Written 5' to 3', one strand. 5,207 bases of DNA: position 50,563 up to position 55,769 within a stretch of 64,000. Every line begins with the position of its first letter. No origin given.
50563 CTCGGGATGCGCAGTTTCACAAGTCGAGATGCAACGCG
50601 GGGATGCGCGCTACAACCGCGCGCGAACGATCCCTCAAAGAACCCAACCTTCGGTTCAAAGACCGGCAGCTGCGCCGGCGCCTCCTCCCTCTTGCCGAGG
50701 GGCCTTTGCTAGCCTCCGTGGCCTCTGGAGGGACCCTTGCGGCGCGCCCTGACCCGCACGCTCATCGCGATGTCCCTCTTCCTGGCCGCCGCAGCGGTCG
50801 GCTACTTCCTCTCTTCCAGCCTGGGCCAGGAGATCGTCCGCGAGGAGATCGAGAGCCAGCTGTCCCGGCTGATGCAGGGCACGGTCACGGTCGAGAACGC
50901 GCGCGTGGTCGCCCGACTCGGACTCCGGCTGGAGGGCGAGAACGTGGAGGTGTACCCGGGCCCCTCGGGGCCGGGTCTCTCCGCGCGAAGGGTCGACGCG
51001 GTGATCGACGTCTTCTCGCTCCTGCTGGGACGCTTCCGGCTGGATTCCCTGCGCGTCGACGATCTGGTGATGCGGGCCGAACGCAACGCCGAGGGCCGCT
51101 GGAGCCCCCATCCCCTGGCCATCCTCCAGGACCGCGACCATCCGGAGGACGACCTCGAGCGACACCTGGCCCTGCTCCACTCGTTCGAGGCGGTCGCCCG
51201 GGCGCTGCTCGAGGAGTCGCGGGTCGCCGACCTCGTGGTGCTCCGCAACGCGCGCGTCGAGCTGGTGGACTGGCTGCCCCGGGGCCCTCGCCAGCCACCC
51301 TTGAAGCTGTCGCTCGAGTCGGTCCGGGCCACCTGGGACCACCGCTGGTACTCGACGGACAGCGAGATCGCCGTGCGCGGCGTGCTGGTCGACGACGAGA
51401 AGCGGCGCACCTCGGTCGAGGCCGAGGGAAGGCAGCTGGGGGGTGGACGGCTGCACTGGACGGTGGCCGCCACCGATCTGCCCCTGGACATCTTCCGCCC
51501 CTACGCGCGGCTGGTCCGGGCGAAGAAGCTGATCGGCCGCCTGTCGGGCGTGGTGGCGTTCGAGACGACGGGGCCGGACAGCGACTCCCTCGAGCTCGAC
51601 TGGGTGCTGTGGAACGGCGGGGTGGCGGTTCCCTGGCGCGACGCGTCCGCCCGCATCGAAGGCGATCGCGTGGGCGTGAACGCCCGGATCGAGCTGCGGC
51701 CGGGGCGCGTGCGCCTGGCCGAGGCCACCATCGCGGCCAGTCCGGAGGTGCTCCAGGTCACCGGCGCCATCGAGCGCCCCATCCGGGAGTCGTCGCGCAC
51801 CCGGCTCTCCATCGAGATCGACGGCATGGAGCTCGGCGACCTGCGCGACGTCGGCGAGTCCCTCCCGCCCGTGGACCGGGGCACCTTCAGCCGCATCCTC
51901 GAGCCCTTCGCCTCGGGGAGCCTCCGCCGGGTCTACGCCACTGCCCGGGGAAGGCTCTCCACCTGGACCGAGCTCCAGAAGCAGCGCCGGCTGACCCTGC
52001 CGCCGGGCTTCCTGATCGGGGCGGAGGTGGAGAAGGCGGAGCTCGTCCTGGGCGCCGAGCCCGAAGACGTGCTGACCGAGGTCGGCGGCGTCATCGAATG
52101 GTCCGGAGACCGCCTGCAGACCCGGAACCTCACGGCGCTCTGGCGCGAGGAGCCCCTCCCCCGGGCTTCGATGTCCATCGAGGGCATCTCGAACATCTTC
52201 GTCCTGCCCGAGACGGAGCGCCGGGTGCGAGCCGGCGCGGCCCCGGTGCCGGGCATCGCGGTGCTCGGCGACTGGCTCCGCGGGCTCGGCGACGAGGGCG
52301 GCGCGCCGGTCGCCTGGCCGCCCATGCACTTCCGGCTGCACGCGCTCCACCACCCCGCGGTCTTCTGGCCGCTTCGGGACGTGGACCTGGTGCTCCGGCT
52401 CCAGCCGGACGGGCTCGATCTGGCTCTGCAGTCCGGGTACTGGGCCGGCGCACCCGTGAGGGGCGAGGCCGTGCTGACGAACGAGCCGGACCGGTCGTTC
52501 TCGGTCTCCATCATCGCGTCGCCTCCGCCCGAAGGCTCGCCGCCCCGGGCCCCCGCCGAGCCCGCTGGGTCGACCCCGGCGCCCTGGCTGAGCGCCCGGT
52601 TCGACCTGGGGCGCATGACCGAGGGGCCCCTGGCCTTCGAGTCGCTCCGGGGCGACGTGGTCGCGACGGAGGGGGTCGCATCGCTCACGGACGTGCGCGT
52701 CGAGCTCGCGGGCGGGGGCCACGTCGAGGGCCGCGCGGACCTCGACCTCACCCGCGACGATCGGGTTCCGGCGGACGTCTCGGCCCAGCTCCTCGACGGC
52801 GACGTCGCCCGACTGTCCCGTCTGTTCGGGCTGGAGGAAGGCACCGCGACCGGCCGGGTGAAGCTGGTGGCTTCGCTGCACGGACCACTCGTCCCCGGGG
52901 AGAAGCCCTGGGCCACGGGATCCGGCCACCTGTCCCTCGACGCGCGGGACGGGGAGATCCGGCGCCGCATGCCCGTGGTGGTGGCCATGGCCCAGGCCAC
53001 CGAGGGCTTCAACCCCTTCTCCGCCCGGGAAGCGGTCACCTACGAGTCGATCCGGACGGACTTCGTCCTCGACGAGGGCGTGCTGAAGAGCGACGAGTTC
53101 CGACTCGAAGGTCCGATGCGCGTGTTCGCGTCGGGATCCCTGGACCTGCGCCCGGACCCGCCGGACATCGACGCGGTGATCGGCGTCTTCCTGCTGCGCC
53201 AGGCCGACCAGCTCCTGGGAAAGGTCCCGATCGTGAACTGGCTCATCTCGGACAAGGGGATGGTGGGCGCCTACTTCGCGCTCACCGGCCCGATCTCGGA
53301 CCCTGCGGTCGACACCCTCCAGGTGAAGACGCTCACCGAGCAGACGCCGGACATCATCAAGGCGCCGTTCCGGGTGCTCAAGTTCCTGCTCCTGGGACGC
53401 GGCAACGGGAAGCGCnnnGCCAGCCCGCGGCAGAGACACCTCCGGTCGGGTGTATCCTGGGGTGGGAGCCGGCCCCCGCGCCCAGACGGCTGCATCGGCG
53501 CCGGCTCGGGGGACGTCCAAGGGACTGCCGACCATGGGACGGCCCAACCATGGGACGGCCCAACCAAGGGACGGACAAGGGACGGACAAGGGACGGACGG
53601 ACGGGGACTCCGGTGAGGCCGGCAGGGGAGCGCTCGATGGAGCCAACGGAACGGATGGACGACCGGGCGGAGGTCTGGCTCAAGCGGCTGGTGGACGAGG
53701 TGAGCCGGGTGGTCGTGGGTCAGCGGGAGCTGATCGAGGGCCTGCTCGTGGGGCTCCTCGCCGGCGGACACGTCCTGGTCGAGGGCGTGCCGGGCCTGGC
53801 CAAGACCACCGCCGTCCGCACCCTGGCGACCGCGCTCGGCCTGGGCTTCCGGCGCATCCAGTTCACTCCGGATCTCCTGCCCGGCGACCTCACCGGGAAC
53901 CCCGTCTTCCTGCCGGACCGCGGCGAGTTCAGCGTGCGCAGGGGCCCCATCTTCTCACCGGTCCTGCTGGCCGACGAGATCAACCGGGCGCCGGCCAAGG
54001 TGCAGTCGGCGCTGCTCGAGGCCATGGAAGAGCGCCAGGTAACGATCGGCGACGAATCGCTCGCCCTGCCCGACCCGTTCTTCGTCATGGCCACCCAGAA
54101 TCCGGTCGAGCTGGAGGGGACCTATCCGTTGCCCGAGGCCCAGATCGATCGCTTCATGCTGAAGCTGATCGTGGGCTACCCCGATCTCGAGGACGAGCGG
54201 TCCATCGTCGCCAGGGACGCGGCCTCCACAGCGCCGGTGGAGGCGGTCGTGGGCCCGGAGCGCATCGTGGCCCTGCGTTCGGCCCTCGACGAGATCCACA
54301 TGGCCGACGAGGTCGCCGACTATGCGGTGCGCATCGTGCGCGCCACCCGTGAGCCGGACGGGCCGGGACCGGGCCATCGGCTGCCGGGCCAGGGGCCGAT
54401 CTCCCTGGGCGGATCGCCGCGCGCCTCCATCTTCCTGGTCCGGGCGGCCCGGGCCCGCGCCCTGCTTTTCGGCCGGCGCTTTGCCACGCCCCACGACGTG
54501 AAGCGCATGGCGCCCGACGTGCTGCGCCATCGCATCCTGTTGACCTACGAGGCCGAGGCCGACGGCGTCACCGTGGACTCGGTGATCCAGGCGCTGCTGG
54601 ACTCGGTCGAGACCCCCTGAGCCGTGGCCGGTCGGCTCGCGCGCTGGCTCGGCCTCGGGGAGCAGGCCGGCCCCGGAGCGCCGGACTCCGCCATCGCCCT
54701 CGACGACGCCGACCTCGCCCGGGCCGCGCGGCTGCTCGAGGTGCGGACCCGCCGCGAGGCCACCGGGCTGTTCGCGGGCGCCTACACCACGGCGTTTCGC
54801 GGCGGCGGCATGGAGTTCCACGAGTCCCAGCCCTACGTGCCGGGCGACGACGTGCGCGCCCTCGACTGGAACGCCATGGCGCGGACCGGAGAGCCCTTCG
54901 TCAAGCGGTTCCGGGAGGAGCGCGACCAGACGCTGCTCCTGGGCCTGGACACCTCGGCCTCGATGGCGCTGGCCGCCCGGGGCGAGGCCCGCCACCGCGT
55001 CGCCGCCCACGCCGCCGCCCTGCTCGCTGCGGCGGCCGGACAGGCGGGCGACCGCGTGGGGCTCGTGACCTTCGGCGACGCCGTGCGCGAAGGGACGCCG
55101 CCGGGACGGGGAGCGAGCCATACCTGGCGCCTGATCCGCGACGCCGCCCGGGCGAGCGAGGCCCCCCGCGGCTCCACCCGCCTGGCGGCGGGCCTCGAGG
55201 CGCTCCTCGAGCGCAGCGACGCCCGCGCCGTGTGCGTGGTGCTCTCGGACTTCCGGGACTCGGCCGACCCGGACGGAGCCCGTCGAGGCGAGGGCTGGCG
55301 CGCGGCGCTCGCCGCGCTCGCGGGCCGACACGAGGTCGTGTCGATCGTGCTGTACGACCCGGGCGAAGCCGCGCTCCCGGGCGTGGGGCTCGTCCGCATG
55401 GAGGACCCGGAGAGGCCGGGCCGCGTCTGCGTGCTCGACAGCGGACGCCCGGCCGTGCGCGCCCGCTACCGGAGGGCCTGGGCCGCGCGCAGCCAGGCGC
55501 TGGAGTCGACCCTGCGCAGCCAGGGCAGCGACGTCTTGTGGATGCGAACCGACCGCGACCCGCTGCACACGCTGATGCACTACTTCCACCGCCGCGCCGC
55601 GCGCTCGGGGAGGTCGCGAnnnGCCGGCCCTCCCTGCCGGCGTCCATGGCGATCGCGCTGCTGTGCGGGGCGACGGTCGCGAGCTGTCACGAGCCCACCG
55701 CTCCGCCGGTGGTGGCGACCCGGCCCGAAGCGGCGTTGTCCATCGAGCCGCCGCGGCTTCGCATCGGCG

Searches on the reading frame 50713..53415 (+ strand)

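Call 88: search_protein_families(library=pfam, proteins=[window:50713-53415:+], max_evalue=0.001)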
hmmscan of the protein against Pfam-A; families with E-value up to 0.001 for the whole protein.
window:50713-53415:+ (901 aa): 2 families
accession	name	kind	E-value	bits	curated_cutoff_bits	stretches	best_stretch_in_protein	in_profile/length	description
PF13116.12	YhdP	-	4.7e-07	28.5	46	0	12-147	10-132/1224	YhdP protein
PF05359.17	DUF748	-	1.7e-06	26.9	50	1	11-286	16-257/1037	Domain of Unknown Function (DUF748)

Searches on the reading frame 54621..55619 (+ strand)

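Call 88: search_protein_families(library=pfam, proteins=[window:54621-55619:+], max_evalue=0.001)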
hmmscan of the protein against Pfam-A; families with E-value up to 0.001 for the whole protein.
window:54621-55619:+ (333 aa): 3 families
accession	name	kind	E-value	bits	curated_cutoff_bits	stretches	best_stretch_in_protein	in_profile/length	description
PF01882.25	DUF58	-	1.4e-54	185.1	23.4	1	68-290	1-213/216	Protein of unknown function DUF58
PF13519.12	VWA_2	-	1.1e-10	42.5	27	1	109-211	5-106/107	von Willebrand factor type A domain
PF05762.20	VWA_CoxE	-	4.1e-08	33.4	26.4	1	93-218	44-166/222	VWA domain containing CoxE-like protein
